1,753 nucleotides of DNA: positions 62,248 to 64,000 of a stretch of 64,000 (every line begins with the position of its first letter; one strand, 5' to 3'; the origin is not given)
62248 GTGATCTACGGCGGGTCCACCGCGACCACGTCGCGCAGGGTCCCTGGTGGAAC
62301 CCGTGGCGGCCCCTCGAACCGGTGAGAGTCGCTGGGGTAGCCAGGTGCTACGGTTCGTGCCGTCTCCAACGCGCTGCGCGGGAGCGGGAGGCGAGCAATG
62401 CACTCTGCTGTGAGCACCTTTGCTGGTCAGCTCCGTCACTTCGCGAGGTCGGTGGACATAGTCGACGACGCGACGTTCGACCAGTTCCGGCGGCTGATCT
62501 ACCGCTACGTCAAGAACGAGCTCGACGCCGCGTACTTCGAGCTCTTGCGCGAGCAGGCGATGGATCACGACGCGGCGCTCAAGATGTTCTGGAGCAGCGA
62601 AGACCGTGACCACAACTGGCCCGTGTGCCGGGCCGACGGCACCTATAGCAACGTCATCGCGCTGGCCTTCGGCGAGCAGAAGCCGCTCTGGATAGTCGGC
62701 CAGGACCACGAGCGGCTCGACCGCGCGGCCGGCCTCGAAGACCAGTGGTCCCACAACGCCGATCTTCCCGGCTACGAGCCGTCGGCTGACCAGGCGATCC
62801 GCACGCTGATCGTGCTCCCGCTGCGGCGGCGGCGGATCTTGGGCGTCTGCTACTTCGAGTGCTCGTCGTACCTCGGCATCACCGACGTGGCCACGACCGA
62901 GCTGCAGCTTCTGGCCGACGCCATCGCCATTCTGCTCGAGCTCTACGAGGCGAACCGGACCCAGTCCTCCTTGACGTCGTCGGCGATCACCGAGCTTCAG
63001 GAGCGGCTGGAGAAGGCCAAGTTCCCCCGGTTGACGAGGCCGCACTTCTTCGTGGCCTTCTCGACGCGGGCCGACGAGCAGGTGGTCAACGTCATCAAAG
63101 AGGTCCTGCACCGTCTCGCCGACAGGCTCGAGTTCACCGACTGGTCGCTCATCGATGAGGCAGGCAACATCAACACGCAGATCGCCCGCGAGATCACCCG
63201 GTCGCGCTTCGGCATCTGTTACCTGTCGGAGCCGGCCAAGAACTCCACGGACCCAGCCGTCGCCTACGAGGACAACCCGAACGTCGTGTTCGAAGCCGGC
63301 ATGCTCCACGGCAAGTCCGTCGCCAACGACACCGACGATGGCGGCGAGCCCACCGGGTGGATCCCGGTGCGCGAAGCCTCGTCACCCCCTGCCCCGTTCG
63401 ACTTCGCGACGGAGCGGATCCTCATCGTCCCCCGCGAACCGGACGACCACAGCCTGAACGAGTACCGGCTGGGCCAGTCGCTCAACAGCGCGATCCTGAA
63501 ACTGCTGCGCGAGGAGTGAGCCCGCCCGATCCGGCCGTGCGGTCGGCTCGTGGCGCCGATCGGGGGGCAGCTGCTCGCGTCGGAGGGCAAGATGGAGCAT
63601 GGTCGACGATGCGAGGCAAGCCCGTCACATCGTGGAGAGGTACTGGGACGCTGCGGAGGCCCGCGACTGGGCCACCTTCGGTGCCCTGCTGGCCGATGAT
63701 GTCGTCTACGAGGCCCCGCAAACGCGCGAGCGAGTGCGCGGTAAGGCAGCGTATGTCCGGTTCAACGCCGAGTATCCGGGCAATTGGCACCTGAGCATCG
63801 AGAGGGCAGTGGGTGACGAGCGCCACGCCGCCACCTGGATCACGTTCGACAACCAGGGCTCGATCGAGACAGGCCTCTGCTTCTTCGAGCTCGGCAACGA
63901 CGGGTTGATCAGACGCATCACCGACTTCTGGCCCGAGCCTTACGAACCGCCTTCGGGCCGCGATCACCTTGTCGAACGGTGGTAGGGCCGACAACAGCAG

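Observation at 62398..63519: Lower-GC gene encoding a GAF-like sensor domain fused to a TIR-like / nucleoside-deoxyribosyltransferase-like effector domain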

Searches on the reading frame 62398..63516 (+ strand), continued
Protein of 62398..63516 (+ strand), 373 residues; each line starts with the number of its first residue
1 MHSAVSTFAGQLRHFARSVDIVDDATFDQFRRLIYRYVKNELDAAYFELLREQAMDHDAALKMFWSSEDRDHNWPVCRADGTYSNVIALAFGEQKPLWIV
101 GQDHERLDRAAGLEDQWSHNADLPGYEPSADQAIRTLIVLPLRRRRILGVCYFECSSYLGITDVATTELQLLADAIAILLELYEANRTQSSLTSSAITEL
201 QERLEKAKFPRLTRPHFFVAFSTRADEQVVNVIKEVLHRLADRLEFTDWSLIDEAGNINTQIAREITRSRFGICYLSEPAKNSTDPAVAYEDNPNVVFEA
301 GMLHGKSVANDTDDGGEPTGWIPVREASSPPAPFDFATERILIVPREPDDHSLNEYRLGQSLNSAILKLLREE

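Call 29: search_solved_structures(query=A1, max_evalue=10, show_alignments=5)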
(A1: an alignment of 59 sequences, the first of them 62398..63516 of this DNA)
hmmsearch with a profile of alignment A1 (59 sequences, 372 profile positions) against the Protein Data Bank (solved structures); distinct sequences matched with E-value up to 10: 0.

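Call 30: find_encoding_contigs(protein=P0056, flank=7000, max_places=2)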
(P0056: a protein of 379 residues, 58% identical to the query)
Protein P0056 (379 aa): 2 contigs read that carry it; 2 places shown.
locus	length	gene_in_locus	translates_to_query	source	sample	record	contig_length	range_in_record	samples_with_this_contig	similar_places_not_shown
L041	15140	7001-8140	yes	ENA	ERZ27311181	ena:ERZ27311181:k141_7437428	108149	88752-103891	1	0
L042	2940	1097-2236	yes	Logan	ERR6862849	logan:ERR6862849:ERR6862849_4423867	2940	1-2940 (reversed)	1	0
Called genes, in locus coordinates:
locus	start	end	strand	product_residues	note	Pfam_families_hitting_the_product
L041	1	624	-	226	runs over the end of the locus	PF05949:DUF881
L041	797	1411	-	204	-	PF01066:CDP-OH_P_transf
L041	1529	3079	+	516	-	-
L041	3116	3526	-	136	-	PF00582:Usp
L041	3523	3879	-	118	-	-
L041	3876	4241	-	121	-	-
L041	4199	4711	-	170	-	PF13520:AA_permease_2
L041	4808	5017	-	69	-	-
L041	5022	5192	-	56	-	-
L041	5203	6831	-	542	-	-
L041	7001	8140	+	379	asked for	PF10137:CAP12-PCTIR_TIR (weak)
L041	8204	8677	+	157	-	PF18181:SLATT_1, PF14015:DUF4231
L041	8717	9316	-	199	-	PF00072:Response_reg, PF00196:GerE, PF08281:Sigma70_r4_2 (weak)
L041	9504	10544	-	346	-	PF07730:HisKA_3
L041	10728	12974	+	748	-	PF03176:MMPL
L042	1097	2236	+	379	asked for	PF10137:CAP12-PCTIR_TIR (weak)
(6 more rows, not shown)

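Call 31: find_encoding_contigs(protein=P0054, flank=7000, max_places=2)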
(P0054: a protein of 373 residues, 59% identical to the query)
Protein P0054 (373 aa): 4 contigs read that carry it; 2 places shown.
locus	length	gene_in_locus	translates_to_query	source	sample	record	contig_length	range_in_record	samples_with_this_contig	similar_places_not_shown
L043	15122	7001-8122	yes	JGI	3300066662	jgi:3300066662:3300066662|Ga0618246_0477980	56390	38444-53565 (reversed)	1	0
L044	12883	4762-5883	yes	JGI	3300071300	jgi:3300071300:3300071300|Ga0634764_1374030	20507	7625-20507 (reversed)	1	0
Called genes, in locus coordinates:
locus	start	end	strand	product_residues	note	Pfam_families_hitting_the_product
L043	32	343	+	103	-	-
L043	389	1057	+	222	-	PF01510:Amidase_2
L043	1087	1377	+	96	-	-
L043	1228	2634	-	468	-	-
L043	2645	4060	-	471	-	PF00082:Peptidase_S8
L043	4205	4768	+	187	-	-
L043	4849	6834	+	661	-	PF20308:TPR-S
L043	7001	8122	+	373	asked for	PF10137:CAP12-PCTIR_TIR (weak)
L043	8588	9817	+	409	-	PF01582:TIR (weak), PF13676:TIR_2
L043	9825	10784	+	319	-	PF20030:bpMoxR (faint), PF00004:AAA (weak), PF07728:AAA_5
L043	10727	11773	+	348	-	-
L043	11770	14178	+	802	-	PF07969:Amidohydro_3 (weak), PF01979:Amidohydro_1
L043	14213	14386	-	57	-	-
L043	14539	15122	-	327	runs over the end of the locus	PF14015:DUF4231, PF18184:SLATT_3, PF18181:SLATT_1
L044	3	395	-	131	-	?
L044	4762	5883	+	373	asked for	PF10137:CAP12-PCTIR_TIR (weak)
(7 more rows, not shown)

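Call 32: find_encoding_contigs(protein=P0055, flank=7000, max_places=2)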
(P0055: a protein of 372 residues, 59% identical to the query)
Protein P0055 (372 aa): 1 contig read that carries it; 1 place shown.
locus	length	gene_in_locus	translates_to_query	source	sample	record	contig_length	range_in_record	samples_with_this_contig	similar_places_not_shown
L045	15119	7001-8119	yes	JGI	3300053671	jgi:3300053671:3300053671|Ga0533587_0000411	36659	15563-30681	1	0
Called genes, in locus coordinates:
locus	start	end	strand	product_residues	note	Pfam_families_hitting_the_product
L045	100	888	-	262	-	-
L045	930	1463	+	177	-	-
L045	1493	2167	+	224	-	PF02517:Rce1-like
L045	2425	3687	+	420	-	PF07690:MFS_1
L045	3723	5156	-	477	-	PF12902:Ferritin-like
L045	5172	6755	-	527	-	-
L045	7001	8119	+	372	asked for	-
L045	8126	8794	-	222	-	PF00072:Response_reg, PF00196:GerE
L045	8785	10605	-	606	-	PF07730:HisKA_3, PF02518:HATPase_c (weak)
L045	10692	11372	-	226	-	PF00072:Response_reg, PF00196:GerE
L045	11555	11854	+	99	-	-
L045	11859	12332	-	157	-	-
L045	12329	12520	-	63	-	PF00465:Fe-ADH (weak), PF13685:Fe-ADH_2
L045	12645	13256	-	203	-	PF13344:Hydrolase_6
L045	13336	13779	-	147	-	-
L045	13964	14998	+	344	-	PF02080:TrkA_C, PF06826:Asp-Al_Ex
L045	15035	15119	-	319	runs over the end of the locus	PF00056:Ldh_1_N, PF02866:Ldh_1_C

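Call 33: find_encoding_contigs(protein=P0111, flank=7000, max_places=3)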
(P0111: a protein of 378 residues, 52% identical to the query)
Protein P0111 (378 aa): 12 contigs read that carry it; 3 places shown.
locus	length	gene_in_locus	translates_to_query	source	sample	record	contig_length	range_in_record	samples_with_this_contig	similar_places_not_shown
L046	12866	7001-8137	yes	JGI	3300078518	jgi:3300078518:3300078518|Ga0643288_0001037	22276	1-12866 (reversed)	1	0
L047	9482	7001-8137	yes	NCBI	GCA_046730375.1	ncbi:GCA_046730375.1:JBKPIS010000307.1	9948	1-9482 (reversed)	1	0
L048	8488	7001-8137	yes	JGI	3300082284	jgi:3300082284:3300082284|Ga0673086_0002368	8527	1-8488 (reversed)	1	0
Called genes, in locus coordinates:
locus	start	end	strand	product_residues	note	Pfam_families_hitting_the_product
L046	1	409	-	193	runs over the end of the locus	PF04542:Sigma70_r2, PF08281:Sigma70_r4_2, PF04545:Sigma70_r4 (faint)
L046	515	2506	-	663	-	PF21226:MalQ_N (faint), PF02446:Glyco_hydro_77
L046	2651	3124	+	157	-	PF08448:PAS_4, PF00989:PAS, PF13426:PAS_9, PF08447:PAS_3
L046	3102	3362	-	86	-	-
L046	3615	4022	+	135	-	PF00107:ADH_zinc_N, PF13602:ADH_zinc_N_2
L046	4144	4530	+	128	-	-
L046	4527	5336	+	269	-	PF11392:AllH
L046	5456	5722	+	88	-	-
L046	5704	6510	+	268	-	PF00392:GntR, PF07702:UTRA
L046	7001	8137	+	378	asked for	PF10137:CAP12-PCTIR_TIR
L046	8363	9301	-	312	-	PF13560:HTH_31, PF17765:MLTR_LBD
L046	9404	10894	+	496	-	PF07690:MFS_1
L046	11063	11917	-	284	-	PF01522:Polysacc_deac_1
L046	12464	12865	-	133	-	?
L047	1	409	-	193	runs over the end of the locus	PF04542:Sigma70_r2, PF08281:Sigma70_r4_2, PF04545:Sigma70_r4 (faint)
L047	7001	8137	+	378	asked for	PF10137:CAP12-PCTIR_TIR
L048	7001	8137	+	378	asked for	PF10137:CAP12-PCTIR_TIR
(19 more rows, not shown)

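Call 35: search_protein_families(library=pfam, alignment_id=A1, max_evalue=0.01)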
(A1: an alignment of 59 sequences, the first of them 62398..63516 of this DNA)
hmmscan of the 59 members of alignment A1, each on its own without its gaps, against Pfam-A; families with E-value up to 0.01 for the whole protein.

A. member 1, window:62398-63516:+ (373 aa): 3 families
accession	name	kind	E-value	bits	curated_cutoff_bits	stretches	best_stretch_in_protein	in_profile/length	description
PF10137.14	CAP12-PCTIR_TIR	-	2.6e-05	24.7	24.7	1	218-307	3-90/119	CAP12/Pycsar effector protein, TIR domain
PF13185.12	GAF_2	-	0.00059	20.5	28.6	0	127-181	81-136/136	GAF domain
PF13676.11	TIR_2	-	0.0055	17.6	28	0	217-284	1-66/122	TIR domain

B. families by the number of members that match (of 59 scanned): 5 families
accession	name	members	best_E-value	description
PF10137.14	CAP12-PCTIR_TIR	57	2.6e-08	CAP12/Pycsar effector protein, TIR domain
PF13185.12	GAF_2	12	1.8e-05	GAF domain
PF13676.11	TIR_2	8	0.0005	TIR domain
PF13492.12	GAF_3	1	0.00041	GAF domain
PF01582.25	TIR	1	0.0064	TIR domain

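Call 43: fold_search(model_id=the predicted structure, library=pdb)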
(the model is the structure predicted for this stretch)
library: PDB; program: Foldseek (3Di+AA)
matches with E <= 10: 1301; with E <= 0.001: 162
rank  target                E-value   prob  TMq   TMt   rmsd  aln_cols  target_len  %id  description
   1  6g20_A                7.2e-06  1.00  0.32  0.26  13.9       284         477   10  Crystal structure of a fluorescence optimized bathy phytochrome PAiRFP2 derived from wild-type Agp2 in its functional  (released 2018-11-28)
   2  1vhm_A                7.6e-06  1.00  0.32  0.67   4.6       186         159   18  Crystal structure of an hypothetical protein (released 2003-12-30)
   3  1f5m_B                1.0e-05  1.00  0.31  0.59   5.0       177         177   15  STRUCTURE OF THE GAF DOMAIN (released 2000-11-10)
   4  5w10_A                1.5e-05  1.00  0.31  0.62   6.3       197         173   12  Lcd1 GAF domain in complex with cAMP ligand (released 2017-06-28)
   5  8dgd_B                1.5e-05  1.00  0.32  0.67   4.3       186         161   14  Crystal Structure of GAF domain-containing protein, from Klebsiella pneumoniae (released 2023-03-01)
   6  8dgd_A                1.6e-05  1.00  0.31  0.63   6.5       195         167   15  Crystal Structure of GAF domain-containing protein, from Klebsiella pneumoniae (released 2023-03-01)
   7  9cxg_A                1.7e-05  1.00  0.30  0.16  20.4       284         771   10  Structure of PDE6C in complex with inhibitory cone p gamma in the presence of cGMP (released 2024-12-18)
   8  6g20_B                1.8e-05  1.00  0.32  0.25  14.1       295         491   10  Crystal structure of a fluorescence optimized bathy phytochrome PAiRFP2 derived from wild-type Agp2 in its functional  (released 2018-11-28)
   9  5w10_D                1.9e-05  1.00  0.32  0.64   6.5       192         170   11  Lcd1 GAF domain in complex with cAMP ligand (released 2017-06-28)
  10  5w10_C                1.9e-05  1.00  0.33  0.65   6.7       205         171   12  Lcd1 GAF domain in complex with cAMP ligand (released 2017-06-28)
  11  3ci6_B                2.1e-05  1.00  0.32  0.66   6.5       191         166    9  Crystal structure of the GAF domain from Acinetobacter phosphoenolpyruvate-protein phosphotransferase (released 2008-05-13)
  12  1f5m_A                2.4e-05  1.00  0.32  0.62   3.8       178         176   16  STRUCTURE OF THE GAF DOMAIN (released 2000-11-10)
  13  5w10_B                2.4e-05  1.00  0.32  0.65   6.4       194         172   12  Lcd1 GAF domain in complex with cAMP ligand (released 2017-06-28)
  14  1vhm_B                2.4e-05  1.00  0.32  0.67   4.5       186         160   16  Crystal structure of an hypothetical protein (released 2003-12-30)
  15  9cxh_A                2.4e-05  1.00  0.33  0.17  19.9       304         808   10  Structure of PDE6C in complex with the rod inhibitory p gamma subunit in the presence of cGMP (released 2024-12-18)
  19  4mmn_B                3.6e-05  1.00  0.29  0.70   5.1       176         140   15  Structural and biochemical analysis of type II free methionine-R-sulfoxide reductase from Thermoplasma acidophilum (released 2014-08-06)
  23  3o5y_A                5.5e-05  1.00  0.29  0.70   3.7       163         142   13  The Crystal Structure of the GAF domain of a two-component sensor histidine kinase from Bacillus halodurans to 2.45A (released 2010-08-11)
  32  4mmn_A                7.9e-05  1.00  0.29  0.70   4.9       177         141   15  Structural and biochemical analysis of type II free methionine-R-sulfoxide reductase from Thermoplasma acidophilum (released 2014-08-06)
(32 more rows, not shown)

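Call 51: search_dna_similar(query=window:62398-63516:+, collection=plasmids, mode=protein, max_evalue=0.001, max_rows=20)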
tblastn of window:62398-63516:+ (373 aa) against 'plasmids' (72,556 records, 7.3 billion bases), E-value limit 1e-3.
No match.

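Call 52: search_dna_similar(query=window:62398-63516:+, collection=phages, mode=protein, max_evalue=0.001, max_rows=20)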
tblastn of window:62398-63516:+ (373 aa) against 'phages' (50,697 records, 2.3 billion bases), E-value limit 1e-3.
No match.

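Call 62: search_protein_families(library=pfam, alignment_id=A3, max_evalue=0.00001)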
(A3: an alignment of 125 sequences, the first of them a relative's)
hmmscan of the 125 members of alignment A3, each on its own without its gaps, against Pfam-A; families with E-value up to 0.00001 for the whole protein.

A. member 1, L001:8393-9721:+ (443 aa): 1 family
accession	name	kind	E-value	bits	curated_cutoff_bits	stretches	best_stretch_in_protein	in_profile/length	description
PF00871.23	Acetate_kinase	-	2.3e-91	306.8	22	1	59-430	2-391/392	Acetokinase family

B. families by the number of members that match (of 125 scanned): 176 families (the first 25 are shown)
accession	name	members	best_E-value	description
PF13676.11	TIR_2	5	5.4e-30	TIR domain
PF20308.4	TPR-S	5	9.9e-14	Tetratricopeptide Repeats-Sensor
PF18181.6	SLATT_1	4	2.7e-36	SMODS and SLOG-associating 2TM effector domain 1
PF18184.6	SLATT_3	3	3.3e-45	SMODS and SLOG-associating 2TM effector domain 3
PF14015.11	DUF4231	3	8.2e-25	Protein of unknown function (DUF4231)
PF13447.11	Multi-haem_cyto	3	1.1e-23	Seven times multi-haem cytochrome CxxCH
PF07992.20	Pyr_redox_2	2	2.9e-71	Pyridine nucleotide-disulphide oxidoreductase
PF20703.3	nSTAND1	2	1.4e-70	Novel STAND NTPase 1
PF00884.28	Sulfatase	2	1.9e-63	Sulfatase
PF03781.23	FGE-sulfatase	2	1.6e-58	Sulfatase-modifying factor enzyme 1-like domain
PF03466.25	LysR_substrate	2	2.9e-47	LysR substrate binding domain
PF07690.21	MFS_1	2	1.8e-41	Major Facilitator Superfamily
PF00005.33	ABC_tran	2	8.7e-36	ABC transporter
PF12770.12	CHAT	2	8.7e-34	CHAT domain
PF02518.31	HATPase_c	2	1.3e-31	Histidine kinase-, DNA gyrase B-, and HSP90-like ATPase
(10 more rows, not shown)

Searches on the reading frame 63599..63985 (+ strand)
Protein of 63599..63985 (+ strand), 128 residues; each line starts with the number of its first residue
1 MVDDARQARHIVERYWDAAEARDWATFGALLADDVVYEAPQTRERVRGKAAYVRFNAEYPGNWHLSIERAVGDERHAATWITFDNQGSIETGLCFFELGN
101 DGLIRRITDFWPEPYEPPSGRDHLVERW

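Call 3: search_protein_families(library=pfam, proteins=[window:63599-63985:+], max_evalue=1)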
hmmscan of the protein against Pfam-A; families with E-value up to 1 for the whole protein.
window:63599-63985:+ (128 aa): 6 families
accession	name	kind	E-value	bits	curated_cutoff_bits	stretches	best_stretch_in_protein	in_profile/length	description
PF12680.13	SnoaL_2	-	8.8e-15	55.6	27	1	12-106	1-101/102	SnoaL-like domain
PF14534.12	DUF4440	-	1.1e-05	26.2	25.2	1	10-67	3-61/107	Domain of unknown function (DUF4440)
PF07366.18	SnoaL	-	3.2e-05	24.2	28.4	1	11-83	3-77/126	SnoaL-like polyketide cyclase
PF13474.12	SnoaL_3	-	7.4e-05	23.5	22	1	9-59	2-52/121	SnoaL-like domain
PF13577.12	SnoaL_4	-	0.00018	21.9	24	1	3-59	4-60/126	SnoaL-like domain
PF02136.26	NTF2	-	0.058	14.3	21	1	8-55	2-48/116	Nuclear transport factor 2 (NTF2) domain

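Call 4: search_protein_families(library=padloc, proteins=[window:63599-63985:+], max_evalue=1)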
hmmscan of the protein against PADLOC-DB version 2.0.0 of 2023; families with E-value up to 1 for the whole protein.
window:63599-63985:+ (128 aa): 0 families

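Call 5: search_protein_families(library=ncbifam, proteins=[window:63599-63985:+], max_evalue=1)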
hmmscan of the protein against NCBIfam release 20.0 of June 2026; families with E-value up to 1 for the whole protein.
window:63599-63985:+ (128 aa): 3 families
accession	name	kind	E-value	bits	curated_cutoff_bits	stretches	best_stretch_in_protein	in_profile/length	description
TIGR02096.1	TIGR02096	subfamily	2.3e-10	40.9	97.1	1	10-83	2-79/129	ketosteroid isomerase-related protein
NF006089.0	PRK08241.1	subfamily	1.9e-07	30.5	240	1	3-58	214-269/343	RNA polymerase subunit sigma-70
TIGR02960.1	SigX5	hypoth_equivalog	0.0022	17.3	264.75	1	6-57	204-255/322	RNA polymerase sigma-70 factor, TIGR02960 family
